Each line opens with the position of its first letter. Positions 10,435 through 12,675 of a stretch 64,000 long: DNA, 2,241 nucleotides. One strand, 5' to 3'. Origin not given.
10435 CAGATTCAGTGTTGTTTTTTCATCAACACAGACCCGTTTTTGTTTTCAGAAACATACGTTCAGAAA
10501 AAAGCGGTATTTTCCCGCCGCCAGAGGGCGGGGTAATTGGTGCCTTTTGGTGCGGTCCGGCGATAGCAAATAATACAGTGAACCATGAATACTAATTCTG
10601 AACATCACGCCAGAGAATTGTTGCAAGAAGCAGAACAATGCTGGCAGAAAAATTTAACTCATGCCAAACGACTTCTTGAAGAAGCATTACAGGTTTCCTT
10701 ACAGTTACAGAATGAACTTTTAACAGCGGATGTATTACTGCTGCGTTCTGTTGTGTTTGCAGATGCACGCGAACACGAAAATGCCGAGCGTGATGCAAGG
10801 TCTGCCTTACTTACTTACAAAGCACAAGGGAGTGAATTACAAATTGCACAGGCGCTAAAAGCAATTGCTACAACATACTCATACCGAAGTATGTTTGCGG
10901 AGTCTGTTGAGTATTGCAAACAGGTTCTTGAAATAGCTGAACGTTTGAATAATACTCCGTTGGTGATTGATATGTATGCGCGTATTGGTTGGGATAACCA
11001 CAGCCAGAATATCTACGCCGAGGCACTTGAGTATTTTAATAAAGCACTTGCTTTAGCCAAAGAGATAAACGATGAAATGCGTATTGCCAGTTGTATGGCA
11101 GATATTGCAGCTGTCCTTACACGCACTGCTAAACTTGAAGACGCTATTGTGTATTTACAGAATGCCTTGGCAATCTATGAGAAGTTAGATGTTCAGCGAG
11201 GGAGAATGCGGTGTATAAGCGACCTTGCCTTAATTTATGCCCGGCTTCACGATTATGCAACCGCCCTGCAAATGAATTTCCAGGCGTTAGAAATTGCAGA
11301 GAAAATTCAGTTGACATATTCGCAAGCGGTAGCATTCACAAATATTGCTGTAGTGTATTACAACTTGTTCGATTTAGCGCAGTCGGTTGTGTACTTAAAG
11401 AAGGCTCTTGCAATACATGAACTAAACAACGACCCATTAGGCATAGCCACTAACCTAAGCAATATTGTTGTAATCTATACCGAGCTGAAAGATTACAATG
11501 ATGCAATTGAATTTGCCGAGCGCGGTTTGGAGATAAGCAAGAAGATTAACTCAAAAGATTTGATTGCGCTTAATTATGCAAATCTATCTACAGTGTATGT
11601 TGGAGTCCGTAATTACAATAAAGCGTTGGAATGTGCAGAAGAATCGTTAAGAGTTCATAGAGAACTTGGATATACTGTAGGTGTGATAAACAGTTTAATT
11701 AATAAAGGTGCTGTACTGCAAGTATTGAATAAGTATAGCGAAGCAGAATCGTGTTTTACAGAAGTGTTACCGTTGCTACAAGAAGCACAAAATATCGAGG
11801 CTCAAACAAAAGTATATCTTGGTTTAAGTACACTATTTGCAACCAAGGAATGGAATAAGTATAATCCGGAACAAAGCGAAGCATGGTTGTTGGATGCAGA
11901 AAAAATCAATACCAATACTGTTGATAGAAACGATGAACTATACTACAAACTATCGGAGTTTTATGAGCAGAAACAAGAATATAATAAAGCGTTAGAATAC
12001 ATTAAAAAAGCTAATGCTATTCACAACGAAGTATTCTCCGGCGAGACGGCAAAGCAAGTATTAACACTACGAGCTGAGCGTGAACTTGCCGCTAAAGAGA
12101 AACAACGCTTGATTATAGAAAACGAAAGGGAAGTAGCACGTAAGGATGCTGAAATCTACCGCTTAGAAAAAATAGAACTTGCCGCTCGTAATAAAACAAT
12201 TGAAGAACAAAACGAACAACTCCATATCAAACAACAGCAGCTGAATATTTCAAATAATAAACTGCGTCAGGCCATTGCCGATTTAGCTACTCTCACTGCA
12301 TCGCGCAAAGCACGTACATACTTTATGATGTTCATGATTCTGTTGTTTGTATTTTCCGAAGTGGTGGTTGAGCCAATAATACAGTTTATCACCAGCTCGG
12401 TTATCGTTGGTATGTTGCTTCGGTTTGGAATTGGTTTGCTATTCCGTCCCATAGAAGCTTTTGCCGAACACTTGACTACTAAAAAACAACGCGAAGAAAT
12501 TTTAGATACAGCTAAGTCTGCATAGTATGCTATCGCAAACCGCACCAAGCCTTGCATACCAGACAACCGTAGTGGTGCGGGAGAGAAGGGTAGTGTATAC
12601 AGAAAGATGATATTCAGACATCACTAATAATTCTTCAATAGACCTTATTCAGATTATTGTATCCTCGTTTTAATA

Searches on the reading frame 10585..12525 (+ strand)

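Call 11: search_protein_families(library=pfam, proteins=[window:10585-12525:+])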
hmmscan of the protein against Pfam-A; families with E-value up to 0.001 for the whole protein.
window:10585-12525:+ (646 aa): 7 families
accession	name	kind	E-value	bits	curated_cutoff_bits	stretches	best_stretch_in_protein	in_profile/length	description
PF13424.12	TPR_12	-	5.3e-43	145.5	30.1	4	87-160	2-77/77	Tetratricopeptide repeat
PF13374.12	TPR_10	-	8.6e-33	111.8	27.5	2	168-201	2-35/42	Tetratricopeptide repeat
PF00515.34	TPR_1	-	1.8e-26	91.2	27.8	0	130-158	3-31/34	Tetratricopeptide repeat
PF07719.23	TPR_2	-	2.6e-21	74.4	27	0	131-159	4-32/34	Tetratricopeptide repeat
PF13181.12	TPR_8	-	2.4e-13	49.5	25.7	0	451-476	2-27/34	Tetratricopeptide repeat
PF13176.12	TPR_7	-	6.1e-11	41.9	27.9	0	90-122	1-33/36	Tetratricopeptide repeat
PF12968.13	DUF3856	-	5.9e-05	23.5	27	1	303-397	24-129/143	Domain of Unknown Function (DUF3856)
